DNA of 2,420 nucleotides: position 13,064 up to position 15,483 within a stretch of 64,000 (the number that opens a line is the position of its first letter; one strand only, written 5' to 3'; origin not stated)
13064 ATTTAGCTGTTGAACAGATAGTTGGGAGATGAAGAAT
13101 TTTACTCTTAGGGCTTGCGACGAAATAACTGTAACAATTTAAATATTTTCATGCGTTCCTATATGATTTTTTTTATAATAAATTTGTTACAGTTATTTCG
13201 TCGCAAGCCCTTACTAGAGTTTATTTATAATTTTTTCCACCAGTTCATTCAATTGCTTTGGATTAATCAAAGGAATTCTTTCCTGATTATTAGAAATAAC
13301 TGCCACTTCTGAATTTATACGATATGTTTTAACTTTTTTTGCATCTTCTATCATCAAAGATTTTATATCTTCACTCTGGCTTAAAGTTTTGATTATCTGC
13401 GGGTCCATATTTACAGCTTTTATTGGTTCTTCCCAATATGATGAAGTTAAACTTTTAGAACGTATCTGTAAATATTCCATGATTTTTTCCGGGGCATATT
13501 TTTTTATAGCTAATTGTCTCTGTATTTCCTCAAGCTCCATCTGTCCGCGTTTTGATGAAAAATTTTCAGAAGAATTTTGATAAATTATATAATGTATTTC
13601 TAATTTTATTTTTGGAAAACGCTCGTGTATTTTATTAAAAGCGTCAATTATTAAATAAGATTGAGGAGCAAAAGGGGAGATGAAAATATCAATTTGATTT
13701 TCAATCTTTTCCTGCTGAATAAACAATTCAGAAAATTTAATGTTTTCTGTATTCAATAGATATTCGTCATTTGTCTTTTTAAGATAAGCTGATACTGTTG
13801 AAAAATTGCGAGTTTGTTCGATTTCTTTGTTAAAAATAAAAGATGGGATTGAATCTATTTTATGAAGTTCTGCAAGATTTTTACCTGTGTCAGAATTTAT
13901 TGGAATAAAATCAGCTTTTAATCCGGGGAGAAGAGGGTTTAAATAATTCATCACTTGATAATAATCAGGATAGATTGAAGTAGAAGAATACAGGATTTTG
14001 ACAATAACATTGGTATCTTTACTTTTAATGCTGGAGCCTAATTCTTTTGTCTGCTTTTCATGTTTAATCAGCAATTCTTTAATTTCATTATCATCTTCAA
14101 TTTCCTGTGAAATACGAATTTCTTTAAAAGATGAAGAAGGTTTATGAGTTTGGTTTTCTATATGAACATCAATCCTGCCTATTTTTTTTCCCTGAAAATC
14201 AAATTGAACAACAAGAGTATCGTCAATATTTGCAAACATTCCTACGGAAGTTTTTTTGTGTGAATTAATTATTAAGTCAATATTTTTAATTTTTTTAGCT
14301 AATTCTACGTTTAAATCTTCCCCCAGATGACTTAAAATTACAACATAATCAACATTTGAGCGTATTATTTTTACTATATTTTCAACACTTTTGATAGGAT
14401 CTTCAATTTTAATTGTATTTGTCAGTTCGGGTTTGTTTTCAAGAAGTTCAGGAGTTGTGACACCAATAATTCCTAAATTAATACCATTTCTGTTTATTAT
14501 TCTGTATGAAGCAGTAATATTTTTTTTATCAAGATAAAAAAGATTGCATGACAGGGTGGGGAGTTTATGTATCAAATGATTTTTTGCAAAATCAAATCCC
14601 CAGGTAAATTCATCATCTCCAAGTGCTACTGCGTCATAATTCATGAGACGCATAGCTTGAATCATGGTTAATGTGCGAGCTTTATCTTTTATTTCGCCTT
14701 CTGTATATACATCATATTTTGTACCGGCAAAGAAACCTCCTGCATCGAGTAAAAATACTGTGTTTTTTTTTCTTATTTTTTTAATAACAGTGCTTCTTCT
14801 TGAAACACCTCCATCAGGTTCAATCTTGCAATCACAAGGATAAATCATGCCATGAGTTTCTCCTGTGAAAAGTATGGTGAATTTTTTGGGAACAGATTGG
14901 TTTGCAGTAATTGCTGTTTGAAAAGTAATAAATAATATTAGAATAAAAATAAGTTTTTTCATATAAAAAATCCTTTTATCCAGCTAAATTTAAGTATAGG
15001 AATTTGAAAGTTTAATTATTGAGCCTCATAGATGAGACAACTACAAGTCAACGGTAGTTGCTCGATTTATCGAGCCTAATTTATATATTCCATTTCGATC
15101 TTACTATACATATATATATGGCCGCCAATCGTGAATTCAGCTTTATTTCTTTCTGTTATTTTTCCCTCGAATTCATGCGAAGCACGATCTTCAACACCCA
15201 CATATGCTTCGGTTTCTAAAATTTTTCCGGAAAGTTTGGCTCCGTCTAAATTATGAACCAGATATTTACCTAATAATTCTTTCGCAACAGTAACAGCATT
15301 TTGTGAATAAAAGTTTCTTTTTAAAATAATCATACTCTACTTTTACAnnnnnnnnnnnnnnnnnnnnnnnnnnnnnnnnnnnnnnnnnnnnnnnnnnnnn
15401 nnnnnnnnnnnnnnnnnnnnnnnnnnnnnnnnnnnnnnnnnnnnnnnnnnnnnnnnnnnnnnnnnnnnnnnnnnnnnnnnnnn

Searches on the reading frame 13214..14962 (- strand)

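Call 3: search_protein_families(library=pfam, proteins=[window:13214-14962:-], max_evalue=1)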
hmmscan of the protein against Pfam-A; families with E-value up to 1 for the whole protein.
window:13214-14962:- (582 aa): 3 families
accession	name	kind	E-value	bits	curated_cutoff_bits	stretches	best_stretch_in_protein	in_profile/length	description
PF25497.1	COR-B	-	0.0025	18.1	27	1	403-484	42-121/145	C-terminal of Roc, COR-B domain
PF05746.21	DALR_1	-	0.06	13.9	22.3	0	278-336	18-76/117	DALR anticodon binding domain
PF02593.20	DUF166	-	0.77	9.7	24.4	1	181-242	34-94/221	Domain of unknown function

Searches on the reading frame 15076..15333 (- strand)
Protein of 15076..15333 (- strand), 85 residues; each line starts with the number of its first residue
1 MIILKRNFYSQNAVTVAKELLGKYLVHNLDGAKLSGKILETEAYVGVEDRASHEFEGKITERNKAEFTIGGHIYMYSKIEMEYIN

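Call 3: search_protein_families(library=pfam, proteins=[window:15076-15333:-], max_evalue=1)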
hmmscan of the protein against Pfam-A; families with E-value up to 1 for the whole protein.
window:15076-15333:- (85 aa): 1 family
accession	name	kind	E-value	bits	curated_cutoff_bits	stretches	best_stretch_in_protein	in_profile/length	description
PF02245.21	Pur_DNA_glyco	-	1.7e-22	80.1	27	1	8-83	2-74/181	Methylpurine-DNA glycosylase (MPG)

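Call 4: search_protein_families(library=ncbifam, proteins=[window:15076-15333:-], max_evalue=1)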
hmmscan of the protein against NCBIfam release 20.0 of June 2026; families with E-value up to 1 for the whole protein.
window:15076-15333:- (85 aa): 6 families
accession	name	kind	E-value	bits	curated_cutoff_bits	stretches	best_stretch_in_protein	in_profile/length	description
NF002001.0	PRK00802.1-1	equivalog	6.1e-25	87.9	272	1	4-79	3-78/202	DNA-3-methyladenine glycosylase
TIGR00567.1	3mg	subfamily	2.5e-23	82.6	116.35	1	4-81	1-79/192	DNA-3-methyladenine glycosylase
NF002002.0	PRK00802.1-2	equivalog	1.7e-21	76.5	249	1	2-77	4-79/197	DNA-3-methyladenine glycosylase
NF002003.0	PRK00802.1-3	equivalog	1.6e-16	60.3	182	1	4-77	7-75/203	DNA-3-methyladenine glycosylase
NF002004.0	PRK00802.1-4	equivalog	9.4e-16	57.9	211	1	2-81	5-79/182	DNA-3-methyladenine glycosylase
NF002005.0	PRK00802.1-5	equivalog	1.8e-15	57.3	229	1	3-77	8-80/230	DNA-3-methyladenine glycosylase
